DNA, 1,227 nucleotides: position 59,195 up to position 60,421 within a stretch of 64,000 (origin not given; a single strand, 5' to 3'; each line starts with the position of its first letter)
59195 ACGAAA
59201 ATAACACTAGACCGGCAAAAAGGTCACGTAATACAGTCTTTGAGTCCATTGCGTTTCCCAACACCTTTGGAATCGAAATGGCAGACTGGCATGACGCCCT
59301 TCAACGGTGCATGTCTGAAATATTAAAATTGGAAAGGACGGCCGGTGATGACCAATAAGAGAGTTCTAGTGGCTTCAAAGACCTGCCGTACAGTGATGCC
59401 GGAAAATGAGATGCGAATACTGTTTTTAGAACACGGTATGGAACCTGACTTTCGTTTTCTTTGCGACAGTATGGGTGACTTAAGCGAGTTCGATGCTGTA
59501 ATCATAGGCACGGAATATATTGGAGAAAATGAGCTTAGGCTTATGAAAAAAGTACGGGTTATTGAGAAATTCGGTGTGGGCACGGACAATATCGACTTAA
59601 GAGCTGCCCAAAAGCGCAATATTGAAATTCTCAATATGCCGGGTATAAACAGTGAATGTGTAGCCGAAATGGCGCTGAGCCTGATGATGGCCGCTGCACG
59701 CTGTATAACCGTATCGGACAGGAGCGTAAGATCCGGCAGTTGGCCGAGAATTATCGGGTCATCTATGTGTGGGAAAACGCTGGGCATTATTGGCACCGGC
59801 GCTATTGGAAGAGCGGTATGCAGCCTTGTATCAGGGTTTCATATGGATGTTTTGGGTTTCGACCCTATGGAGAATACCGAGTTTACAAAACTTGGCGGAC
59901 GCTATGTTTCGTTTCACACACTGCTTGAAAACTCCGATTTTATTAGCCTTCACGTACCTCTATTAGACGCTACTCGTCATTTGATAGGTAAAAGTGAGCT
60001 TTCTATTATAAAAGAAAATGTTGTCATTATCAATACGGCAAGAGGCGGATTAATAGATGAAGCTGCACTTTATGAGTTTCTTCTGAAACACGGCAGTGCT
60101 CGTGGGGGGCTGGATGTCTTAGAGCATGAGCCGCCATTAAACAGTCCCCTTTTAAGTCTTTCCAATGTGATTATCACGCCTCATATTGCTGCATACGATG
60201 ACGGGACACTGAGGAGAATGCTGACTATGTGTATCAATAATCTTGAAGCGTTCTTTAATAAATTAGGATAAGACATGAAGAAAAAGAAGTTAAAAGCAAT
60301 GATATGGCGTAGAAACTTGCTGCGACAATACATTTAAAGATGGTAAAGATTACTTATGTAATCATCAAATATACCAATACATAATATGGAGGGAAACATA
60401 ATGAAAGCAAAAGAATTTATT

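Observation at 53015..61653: Ascorbate-family PTS locus with an enzyme set that matches no known Ula/Sga pathway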

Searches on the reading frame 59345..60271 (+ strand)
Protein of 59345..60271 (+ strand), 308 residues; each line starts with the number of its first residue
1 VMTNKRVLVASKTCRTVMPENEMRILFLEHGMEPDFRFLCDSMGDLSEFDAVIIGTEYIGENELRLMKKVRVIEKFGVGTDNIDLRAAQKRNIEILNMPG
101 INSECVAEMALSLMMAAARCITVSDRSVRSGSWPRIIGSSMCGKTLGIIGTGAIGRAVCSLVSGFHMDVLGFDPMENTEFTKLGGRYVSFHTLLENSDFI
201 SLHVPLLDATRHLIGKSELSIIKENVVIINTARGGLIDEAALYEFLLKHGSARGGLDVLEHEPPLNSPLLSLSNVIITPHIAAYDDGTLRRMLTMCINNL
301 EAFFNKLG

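Call 3: search_protein_families(library=pfam, proteins=[window:59345-60271:+], max_evalue=0.001)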
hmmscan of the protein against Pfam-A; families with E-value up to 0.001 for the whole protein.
window:59345-60271:+ (308 aa): 2 families
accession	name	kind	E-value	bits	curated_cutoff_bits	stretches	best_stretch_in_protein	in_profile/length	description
PF02826.25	2-Hacid_dh_C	-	4.4e-54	183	25.1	1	111-282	1-178/178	D-isomer specific 2-hydroxyacid dehydrogenase, NAD binding domain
PF00389.36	2-Hacid_dh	-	3.2e-18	66.1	24.6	1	45-305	36-125/134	D-isomer specific 2-hydroxyacid dehydrogenase, catalytic domain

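Call 4: search_protein_families(library=ncbifam, proteins=[window:59345-60271:+], max_evalue=0.001)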
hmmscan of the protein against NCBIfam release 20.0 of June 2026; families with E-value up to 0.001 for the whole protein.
window:59345-60271:+ (308 aa): 21 families
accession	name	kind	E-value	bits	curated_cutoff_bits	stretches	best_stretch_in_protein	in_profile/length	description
TIGR01327.1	PGDH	equivalog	2.2e-69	234.7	454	1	45-283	37-280/525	phosphoglycerate dehydrogenase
NF009714.1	PRK13243.1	equivalog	9.3e-62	209.3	455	1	50-304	47-313/332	glyoxylate reductase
NF011938.0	PRK15409.1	equivalog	9.7e-48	162.8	492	1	49-301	46-306/324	glyoxylate/hydroxypyruvate reductase GhrB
NF005069.0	PRK06487.1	equivalog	2.8e-47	161.3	448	1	51-305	51-312/320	2-hydroxyacid dehydrogenase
NF006263.0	PRK08410.1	equivalog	1.4e-43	149.4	389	1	48-305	42-308/311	D-2-hydroxyacid dehydrogenase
NF008759.0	PRK11790.1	equivalog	1.2e-42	146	404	1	60-283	67-296/410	phosphoglycerate dehydrogenase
NF005387.0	PRK06932.1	equivalog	2.6e-40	138.3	492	1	50-305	46-311/314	2-hydroxyacid dehydrogenase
NF001309.0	PRK00257.1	equivalog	4.6e-38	131.2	434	1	47-304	36-278/379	4-phosphoerythronate dehydrogenase PdxB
NF000492.1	vanH_gen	exception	2.4e-36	125.4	540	1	70-300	67-307/312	D-lactate dehydrogenase VanH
NF005027.0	PRK06436.1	equivalog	6e-36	124.1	261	1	61-305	41-281/303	2-hydroxyacid dehydrogenase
NF041369.1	Dhydh_Halo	equivalog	5.3e-35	121.1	400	1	15-300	10-291/305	D-2-hydroxyacid dehydrogenase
NF000371.1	vanH_Agroup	exception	2.9e-30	105.6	700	1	69-301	71-313/322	VanH-A/VanH-Pt family D-lactate dehydrogenase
NF000004.1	vanH-D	exception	7.1e-29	100.9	550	1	70-306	73-319/323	D-lactate dehydrogenase VanH-D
NF005750.0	PRK07574.1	equivalog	1e-28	100.5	329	1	57-305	102-358/386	NAD-dependent formate dehydrogenase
NF006374.0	PRK08605.1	subfamily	5.4e-27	94.7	356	1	70-297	70-315/332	D-lactate dehydrogenase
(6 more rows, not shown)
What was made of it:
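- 59345..60271 (+): D-isomer-specific 2-hydroxyacid dehydrogenase, of the phosphoglycerate-dehydrogenase/glyoxylate-reductase type. The best NCBIfam hit is PGDH at 234.7 bits, below its cutoff of 454 (calls 3, 4).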

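Call 21: search_solved_structures(query=window:59345-60271:+, max_evalue=1e-25, show_alignments=1)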
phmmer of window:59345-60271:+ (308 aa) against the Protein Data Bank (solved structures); distinct sequences matched with E-value up to 1e-25: 85 (the best 60 are shown).
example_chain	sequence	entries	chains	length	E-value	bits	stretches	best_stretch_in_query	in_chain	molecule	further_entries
1wwk_A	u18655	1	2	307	1.1e-53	185.8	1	48-284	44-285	phosphoglycerate dehydrogenase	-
2dbq_A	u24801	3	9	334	5.5e-47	163.8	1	47-303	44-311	Glyoxylate reductase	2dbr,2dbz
9whb_A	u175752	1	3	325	1.6e-46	162.3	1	48-303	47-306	3-phosphoglycerate dehydrogenase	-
1ygy_A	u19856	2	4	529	7.4e-46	160.1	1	46-284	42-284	D-3-phosphoglycerate dehydrogenase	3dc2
3ddn_A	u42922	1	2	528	7.5e-46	160.1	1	46-284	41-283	D-3-phosphoglycerate dehydrogenase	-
6bii_A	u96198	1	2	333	1.9e-45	158.8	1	36-305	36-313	Glyoxylate reductase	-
5aov_A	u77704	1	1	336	2.9e-44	154.9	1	47-303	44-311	GLYOXYLATE REDUCTASE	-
6plf_A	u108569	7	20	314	8.1e-42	146.9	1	45-284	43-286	D-3-phosphoglycerate dehydrogenase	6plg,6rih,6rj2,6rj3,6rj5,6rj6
7ewh_A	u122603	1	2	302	8.3e-42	146.8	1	46-284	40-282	D-3-phosphoglycerate dehydrogenase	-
7dkm_A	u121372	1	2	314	8.4e-42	146.8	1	45-284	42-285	D-3-phosphoglycerate dehydrogenase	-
5n6c_A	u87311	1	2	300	8.5e-42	146.8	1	46-284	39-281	D-3-phosphoglycerate dehydrogenase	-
6cwa_A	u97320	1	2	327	9.1e-42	146.7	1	45-284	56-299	D-3-phosphoglycerate dehydrogenase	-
2g76_A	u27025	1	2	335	9.8e-42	146.6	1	45-284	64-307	D-3-phosphoglycerate dehydrogenase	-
7cvp_A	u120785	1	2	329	1e-41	146.5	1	45-284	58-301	D-3-phosphoglycerate dehydrogenase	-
3wnv_A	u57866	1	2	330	1.5e-41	146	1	65-304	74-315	glyoxylate reductase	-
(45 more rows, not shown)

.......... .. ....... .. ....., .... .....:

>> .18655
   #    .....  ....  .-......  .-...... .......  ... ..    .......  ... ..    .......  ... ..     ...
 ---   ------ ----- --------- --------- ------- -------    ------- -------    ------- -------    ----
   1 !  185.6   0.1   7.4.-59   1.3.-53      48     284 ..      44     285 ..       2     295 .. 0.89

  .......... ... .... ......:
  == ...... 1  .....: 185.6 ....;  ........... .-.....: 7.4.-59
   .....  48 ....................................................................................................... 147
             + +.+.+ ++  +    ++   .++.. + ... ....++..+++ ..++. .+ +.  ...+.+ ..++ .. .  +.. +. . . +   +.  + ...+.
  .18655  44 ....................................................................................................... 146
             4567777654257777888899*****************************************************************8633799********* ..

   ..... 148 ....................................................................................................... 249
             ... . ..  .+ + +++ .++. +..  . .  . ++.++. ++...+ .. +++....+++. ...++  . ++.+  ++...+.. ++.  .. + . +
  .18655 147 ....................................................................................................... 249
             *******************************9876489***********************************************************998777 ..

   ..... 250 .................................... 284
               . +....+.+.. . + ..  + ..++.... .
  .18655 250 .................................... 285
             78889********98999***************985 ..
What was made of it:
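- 59345..60271 (+): The best PDB match is 1wwk PGDH at 1e-53 (call 21).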
